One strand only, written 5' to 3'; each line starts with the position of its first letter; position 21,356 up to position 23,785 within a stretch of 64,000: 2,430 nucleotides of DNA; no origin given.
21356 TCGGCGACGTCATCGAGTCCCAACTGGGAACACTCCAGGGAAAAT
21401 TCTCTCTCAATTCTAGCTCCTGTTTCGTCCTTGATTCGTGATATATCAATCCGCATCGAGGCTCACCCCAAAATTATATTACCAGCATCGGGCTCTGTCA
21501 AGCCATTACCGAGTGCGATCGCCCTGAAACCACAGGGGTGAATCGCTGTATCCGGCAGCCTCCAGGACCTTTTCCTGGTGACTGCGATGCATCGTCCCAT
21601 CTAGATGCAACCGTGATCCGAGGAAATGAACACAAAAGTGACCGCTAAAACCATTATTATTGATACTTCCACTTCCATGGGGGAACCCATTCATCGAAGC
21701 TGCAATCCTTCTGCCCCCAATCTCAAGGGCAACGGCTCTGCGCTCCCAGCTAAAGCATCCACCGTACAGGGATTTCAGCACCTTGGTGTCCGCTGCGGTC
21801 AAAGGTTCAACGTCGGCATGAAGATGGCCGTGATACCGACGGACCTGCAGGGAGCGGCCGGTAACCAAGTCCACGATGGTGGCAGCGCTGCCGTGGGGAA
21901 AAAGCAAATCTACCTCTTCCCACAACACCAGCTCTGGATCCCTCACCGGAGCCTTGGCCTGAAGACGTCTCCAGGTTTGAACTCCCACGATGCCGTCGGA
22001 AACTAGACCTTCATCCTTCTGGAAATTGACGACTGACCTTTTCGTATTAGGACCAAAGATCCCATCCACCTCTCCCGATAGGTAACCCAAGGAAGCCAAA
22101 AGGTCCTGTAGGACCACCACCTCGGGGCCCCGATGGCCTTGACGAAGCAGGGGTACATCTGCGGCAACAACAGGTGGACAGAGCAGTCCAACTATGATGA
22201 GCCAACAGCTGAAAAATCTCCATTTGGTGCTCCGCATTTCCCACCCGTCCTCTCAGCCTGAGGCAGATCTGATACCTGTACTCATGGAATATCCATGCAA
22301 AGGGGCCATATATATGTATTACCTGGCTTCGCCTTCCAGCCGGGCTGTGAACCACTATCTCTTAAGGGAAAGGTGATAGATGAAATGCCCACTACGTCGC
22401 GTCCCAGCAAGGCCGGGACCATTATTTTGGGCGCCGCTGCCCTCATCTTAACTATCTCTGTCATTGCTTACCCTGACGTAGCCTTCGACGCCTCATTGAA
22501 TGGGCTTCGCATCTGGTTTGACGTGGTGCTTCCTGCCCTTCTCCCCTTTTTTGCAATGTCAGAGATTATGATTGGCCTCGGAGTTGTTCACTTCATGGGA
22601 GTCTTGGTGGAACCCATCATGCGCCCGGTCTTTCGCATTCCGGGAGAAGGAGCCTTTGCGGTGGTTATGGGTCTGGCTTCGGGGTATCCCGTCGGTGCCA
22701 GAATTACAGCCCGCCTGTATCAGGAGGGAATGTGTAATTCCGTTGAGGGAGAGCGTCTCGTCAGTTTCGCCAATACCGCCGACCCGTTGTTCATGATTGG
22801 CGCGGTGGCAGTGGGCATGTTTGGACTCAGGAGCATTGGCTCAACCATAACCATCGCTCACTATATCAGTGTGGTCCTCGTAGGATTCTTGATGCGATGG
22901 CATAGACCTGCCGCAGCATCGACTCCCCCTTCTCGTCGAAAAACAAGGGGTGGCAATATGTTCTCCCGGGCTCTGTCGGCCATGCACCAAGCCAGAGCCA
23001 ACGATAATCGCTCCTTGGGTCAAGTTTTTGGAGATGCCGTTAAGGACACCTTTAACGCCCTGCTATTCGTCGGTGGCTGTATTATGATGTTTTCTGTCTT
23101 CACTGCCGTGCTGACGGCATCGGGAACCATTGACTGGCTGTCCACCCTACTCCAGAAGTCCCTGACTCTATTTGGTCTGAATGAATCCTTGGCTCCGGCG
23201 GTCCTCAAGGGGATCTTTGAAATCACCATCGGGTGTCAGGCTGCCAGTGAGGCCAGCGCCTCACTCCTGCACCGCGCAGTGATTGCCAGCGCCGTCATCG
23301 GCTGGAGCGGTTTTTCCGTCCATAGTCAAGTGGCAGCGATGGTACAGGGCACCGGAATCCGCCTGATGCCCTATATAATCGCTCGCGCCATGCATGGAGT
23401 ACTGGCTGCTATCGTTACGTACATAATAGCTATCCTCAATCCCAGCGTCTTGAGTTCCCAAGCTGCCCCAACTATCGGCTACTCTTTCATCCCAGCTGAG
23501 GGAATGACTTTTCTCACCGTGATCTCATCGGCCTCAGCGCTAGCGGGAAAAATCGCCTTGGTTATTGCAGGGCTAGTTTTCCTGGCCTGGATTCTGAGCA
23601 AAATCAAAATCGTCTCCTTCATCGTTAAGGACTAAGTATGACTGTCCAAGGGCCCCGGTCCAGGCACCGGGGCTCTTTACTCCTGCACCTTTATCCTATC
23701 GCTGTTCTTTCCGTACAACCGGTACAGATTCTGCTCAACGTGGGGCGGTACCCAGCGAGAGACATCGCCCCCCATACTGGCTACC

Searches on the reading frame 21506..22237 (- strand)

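Call 14: search_protein_families(library=pfam, proteins=[window:21506-22237:-], max_evalue=0.01)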
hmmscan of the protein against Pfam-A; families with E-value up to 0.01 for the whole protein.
window:21506-22237:- (243 aa): 2 families
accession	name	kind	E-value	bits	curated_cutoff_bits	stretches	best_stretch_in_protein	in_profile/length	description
PF01471.23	PG_binding_1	-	1.1e-18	67.5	23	1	36-92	1-57/57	Putative peptidoglycan binding domain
PF09374.15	PG_binding_3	-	0.00022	21.8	24.6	0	40-71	3-34/76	Predicted Peptidoglycan domain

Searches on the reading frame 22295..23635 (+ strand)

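Call 14: search_protein_families(library=pfam, proteins=[window:22295-23635:+], max_evalue=0.01)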
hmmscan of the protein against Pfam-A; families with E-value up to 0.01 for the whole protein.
window:22295-23635:+ (446 aa): 1 family
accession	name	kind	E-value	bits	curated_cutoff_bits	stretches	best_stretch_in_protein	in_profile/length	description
PF07670.19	Gate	-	6.3e-15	55.9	29.6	2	77-163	3-70/104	Nucleoside recognition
